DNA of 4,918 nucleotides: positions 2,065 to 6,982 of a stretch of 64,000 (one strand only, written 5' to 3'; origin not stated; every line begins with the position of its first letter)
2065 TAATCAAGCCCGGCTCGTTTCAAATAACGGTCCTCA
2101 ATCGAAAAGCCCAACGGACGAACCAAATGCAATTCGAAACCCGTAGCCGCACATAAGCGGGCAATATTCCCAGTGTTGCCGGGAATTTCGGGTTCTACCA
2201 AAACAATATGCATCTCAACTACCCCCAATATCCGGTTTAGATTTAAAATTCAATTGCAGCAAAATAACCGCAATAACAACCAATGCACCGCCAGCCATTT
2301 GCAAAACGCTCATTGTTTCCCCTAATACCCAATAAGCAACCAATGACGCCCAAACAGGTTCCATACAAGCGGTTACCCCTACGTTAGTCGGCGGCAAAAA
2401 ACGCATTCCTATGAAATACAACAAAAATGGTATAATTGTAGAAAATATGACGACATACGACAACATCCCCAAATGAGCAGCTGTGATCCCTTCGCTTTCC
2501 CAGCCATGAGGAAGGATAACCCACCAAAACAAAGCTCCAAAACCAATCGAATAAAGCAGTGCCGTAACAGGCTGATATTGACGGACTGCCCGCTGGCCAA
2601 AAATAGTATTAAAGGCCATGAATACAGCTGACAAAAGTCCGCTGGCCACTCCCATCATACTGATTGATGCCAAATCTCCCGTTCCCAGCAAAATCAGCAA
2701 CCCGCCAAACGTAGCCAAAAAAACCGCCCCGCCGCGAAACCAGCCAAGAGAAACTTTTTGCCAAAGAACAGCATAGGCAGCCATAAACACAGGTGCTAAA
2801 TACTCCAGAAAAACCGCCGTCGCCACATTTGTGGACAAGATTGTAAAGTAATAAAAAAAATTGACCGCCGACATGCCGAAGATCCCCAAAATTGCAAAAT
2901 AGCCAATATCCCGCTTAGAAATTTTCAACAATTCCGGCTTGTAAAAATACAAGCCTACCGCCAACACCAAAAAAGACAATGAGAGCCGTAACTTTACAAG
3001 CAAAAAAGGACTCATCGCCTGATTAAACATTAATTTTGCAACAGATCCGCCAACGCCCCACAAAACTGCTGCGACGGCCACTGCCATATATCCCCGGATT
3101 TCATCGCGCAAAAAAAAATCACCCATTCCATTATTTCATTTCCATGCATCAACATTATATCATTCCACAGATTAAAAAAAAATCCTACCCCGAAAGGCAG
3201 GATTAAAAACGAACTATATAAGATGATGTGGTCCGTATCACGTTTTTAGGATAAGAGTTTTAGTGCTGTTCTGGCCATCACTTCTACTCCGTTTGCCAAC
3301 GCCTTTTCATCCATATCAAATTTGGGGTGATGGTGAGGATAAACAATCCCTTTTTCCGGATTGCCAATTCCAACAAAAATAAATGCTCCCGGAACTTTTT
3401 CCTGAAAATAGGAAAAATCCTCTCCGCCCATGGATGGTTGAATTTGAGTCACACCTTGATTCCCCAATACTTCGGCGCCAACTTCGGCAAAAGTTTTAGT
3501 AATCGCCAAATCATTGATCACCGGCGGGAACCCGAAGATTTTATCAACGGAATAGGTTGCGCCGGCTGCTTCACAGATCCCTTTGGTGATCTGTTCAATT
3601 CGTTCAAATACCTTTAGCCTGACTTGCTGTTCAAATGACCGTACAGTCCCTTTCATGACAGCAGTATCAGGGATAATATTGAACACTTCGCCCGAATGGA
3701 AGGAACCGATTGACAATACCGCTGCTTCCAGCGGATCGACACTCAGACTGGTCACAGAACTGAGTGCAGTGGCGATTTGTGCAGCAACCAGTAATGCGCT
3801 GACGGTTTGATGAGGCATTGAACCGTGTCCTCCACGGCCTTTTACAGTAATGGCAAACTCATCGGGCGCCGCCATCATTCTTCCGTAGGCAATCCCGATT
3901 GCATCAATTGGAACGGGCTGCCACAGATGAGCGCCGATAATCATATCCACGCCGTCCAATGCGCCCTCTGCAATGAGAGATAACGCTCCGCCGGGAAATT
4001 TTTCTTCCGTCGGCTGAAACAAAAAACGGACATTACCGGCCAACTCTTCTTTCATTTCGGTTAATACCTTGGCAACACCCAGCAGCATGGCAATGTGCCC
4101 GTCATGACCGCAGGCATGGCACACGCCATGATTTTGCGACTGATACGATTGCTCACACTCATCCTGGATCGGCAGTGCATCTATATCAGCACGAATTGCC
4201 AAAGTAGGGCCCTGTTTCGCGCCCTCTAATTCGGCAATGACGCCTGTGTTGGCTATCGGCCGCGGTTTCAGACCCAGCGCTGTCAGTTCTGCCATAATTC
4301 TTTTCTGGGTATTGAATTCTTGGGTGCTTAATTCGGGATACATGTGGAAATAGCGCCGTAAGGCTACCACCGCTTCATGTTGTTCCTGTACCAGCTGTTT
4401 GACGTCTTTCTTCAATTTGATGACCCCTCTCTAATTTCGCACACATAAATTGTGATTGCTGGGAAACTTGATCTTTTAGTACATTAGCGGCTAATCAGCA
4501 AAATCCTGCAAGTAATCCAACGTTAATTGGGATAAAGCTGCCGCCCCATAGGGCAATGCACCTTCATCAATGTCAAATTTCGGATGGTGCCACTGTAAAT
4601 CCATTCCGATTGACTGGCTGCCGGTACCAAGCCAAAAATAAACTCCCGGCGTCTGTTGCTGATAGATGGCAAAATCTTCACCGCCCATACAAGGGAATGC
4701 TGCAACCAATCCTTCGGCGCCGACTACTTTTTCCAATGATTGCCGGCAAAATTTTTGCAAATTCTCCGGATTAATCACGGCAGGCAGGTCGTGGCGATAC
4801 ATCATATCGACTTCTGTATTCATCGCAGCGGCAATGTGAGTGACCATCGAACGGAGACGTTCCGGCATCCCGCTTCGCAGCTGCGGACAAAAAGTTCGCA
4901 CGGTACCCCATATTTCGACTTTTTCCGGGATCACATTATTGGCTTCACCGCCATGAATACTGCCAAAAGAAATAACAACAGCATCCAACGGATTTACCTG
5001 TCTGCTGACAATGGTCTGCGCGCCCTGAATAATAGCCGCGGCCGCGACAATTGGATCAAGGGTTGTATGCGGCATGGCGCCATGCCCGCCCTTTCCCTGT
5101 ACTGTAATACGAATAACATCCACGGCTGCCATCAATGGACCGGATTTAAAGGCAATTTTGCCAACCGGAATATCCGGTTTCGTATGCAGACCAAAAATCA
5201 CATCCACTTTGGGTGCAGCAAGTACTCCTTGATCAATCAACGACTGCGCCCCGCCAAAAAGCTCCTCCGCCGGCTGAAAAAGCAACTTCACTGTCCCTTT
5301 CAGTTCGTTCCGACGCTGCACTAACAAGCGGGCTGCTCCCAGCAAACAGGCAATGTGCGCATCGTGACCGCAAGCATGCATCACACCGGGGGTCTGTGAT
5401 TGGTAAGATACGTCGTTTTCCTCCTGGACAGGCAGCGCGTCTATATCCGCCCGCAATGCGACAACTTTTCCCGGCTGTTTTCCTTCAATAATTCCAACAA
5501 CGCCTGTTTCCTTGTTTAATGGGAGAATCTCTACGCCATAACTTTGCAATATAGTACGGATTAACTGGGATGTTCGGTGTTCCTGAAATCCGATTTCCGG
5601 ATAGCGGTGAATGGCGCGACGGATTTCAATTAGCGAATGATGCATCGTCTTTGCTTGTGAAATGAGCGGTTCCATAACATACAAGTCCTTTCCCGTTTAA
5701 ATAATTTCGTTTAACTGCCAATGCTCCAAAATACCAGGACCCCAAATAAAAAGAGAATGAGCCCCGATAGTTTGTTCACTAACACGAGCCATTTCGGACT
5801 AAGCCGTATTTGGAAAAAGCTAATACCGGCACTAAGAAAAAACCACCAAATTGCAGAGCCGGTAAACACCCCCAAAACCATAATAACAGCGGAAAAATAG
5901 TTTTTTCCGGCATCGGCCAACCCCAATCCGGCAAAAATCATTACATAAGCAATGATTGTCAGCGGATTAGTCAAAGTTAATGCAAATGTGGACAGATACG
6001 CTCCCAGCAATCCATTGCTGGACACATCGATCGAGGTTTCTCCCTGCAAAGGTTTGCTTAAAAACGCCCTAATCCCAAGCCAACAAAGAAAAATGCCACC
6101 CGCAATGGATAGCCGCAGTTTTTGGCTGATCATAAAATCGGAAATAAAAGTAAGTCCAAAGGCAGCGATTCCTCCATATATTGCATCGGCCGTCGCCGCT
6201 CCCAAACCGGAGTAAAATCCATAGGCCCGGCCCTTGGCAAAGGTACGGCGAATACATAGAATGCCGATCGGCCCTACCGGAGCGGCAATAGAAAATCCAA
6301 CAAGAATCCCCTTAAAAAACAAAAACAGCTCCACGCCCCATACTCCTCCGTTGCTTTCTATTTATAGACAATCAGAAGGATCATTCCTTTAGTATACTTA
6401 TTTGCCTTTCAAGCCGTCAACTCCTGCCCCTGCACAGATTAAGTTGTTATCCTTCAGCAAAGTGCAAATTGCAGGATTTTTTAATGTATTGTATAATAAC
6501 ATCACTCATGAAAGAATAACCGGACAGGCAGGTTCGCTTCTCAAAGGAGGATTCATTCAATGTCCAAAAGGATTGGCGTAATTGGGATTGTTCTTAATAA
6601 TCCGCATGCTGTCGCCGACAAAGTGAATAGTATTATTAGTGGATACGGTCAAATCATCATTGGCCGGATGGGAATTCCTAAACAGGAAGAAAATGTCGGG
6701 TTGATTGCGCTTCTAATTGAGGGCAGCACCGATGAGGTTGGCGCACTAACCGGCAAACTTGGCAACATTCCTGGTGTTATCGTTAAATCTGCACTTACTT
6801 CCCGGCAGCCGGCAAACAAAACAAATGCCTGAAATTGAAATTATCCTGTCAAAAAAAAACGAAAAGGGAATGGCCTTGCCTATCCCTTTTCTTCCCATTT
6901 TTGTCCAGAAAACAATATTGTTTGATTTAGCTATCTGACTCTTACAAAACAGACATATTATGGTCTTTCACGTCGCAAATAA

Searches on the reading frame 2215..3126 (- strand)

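Call 51: search_protein_families(library=pfam, proteins=[window:2215-3126:-], max_evalue=0.00001)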
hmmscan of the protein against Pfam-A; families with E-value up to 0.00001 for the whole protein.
window:2215-3126:- (303 aa): 1 family
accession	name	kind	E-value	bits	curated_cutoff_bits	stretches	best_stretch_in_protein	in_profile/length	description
PF00892.27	EamA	-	2.2e-34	119.1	28.2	2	158-290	2-133/135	EamA-like transporter family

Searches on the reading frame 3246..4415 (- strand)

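Call 24: search_protein_families(library=ncbifam, proteins=[window:3246-4415:-], max_evalue=0.00001)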
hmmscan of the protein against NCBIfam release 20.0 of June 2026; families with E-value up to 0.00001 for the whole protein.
window:3246-4415:- (389 aa): 17 families
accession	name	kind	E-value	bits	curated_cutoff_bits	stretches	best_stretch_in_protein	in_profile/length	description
NF040868.1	carboxypep_CpsA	equivalog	4.9e-124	414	500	1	3-387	2-389/391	carboxypeptidase CpsA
TIGR01891.1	amidohydrolases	subfamily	7.8e-117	390.5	153.75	1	17-375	2-365/366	amidohydrolase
NF038260.1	ectoine_DoeB_2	equivalog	1.3e-91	307.3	550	1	12-382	4-374/378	N(2)-acetyl-L-2,4-diaminobutanoate deacetylase DoeB2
NF006365.0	PRK08588.1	subfamily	6.4e-14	52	289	1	109-351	112-350/383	succinyl-diaminopimelate desuccinylase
TIGR01879.1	hydantase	subfamily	6.9e-12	45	204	1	181-386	204-400/401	hydantoinase/carbamoylase family amidase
TIGR01910.1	DapE-ArgE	subfamily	1.6e-11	44.1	217.6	1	106-341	108-341/373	ArgE/DapE family deacylase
NF006771.0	PRK09290.1-5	subfamily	2.5e-11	42.7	399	1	181-387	212-409/413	allantoate amidohydrolase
NF005602.0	PRK07338.1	equivalog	1.7e-10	40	357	1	186-312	207-330/409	hydrolase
NF058540.1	Ncarbamyl_ErtE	equivalog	1.8e-10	40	520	1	185-387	218-414/418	N-carbamyl-l-glutamate amidohydrolase ErtE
NF006768.0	PRK09290.1-1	equivalog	2.3e-09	36.6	532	1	186-386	215-406/411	allantoate deiminase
TIGR01892.1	AcOrn-deacetyl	equivalog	1.7e-08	33.9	297.7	1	101-287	97-279/365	acetylornithine deacetylase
NF006769.0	PRK09290.1-3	subfamily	1.1e-07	30.9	452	1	188-385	221-409/417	allantoate amidohydrolase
TIGR03176.1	AllC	equivalog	1.3e-07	30.7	597.75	1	187-385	211-400/406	allantoate deiminase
NF009555.0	PRK13004.1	equivalog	2.2e-07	30.1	321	1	3-255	4-251/399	YgeY family selenium metabolism-linked hydrolase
NF006775.0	PRK09290.2-5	equivalog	1.2e-06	27.4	479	1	180-384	215-410/419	allantoate amidohydrolase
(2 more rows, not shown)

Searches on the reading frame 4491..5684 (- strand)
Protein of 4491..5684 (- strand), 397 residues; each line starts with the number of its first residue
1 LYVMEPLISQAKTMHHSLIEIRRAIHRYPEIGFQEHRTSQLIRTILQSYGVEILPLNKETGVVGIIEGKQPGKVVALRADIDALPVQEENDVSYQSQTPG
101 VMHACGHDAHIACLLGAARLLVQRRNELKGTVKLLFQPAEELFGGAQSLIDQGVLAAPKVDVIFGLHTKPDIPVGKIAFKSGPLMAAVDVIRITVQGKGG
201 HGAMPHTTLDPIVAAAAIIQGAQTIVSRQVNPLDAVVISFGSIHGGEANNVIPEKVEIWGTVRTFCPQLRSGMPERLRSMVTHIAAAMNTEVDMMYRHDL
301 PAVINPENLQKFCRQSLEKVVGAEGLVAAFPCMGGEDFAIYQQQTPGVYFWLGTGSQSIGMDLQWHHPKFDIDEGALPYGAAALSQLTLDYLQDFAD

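Call 24: search_protein_families(library=ncbifam, proteins=[window:4491-5684:-], max_evalue=0.00001)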
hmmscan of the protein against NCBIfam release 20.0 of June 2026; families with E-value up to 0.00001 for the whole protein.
window:4491-5684:- (397 aa): 15 families
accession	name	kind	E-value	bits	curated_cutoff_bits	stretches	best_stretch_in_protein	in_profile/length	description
NF040868.1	carboxypep_CpsA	equivalog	1.6e-125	418.9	500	1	6-392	3-390/391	carboxypeptidase CpsA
TIGR01891.1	amidohydrolases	subfamily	7.1e-114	380.7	153.75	1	18-379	1-365/366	amidohydrolase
NF038260.1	ectoine_DoeB_2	equivalog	2e-92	310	550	1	17-387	7-375/378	N(2)-acetyl-L-2,4-diaminobutanoate deacetylase DoeB2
TIGR01910.1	DapE-ArgE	subfamily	1.9e-12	47.1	217.6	1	110-350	109-347/373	ArgE/DapE family deacylase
NF009557.0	PRK13009.1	equivalog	2.8e-10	39.9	284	1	17-324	4-316/377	succinyl-diaminopimelate desuccinylase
TIGR01892.1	AcOrn-deacetyl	equivalog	2.9e-10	39.7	297.7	1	104-324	97-311/365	acetylornithine deacetylase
TIGR01246.1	dapE_proteo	equivalog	5.7e-10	38.8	361.8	1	31-324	14-312/370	succinyl-diaminopimelate desuccinylase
NF006365.0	PRK08588.1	subfamily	1e-09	38.2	289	1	121-324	120-320/383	succinyl-diaminopimelate desuccinylase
TIGR01879.1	hydantase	subfamily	2.3e-08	33.4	204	1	190-318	209-337/401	hydantoinase/carbamoylase family amidase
NF006775.0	PRK09290.2-5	equivalog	5.5e-08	31.9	479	1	186-320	217-351/419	allantoate amidohydrolase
NF058540.1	Ncarbamyl_ErtE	equivalog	4.2e-07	28.9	520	1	186-319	215-351/418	N-carbamyl-l-glutamate amidohydrolase ErtE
NF009555.0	PRK13004.1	equivalog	5.4e-07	28.8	321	1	7-228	6-223/399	YgeY family selenium metabolism-linked hydrolase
NF005710.0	PRK07522.1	subfamily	1.5e-06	27.6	412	1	189-291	183-294/391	acetylornithine deacetylase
NF005602.0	PRK07338.1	equivalog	1.6e-06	26.9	357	1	189-298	206-312/409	hydrolase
NF006402.0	PRK08651.1-5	equivalog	8.8e-06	24.9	369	0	192-297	169-279/369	succinyl-diaminopimelate desuccinylase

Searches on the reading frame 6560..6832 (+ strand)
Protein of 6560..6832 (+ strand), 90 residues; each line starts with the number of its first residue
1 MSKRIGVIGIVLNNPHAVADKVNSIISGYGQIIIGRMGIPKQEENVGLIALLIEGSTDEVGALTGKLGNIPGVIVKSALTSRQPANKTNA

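Call 24: search_protein_families(library=ncbifam, proteins=[window:6560-6832:+], max_evalue=0.00001)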
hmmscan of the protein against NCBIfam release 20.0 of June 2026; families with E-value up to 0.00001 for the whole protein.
window:6560-6832:+ (90 aa): 2 families
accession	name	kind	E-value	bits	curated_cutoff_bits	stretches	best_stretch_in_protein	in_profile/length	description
TIGR03959.1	hyd_TM1266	equivalog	3.6e-29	100.4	60.8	1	4-79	1-75/76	TM1266 family iron-only hydrogenase system putative regulator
NF052672.1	CPF_0552_fam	subfamily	8.4e-09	35.1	85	1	7-77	3-77/80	CPF_0552 family protein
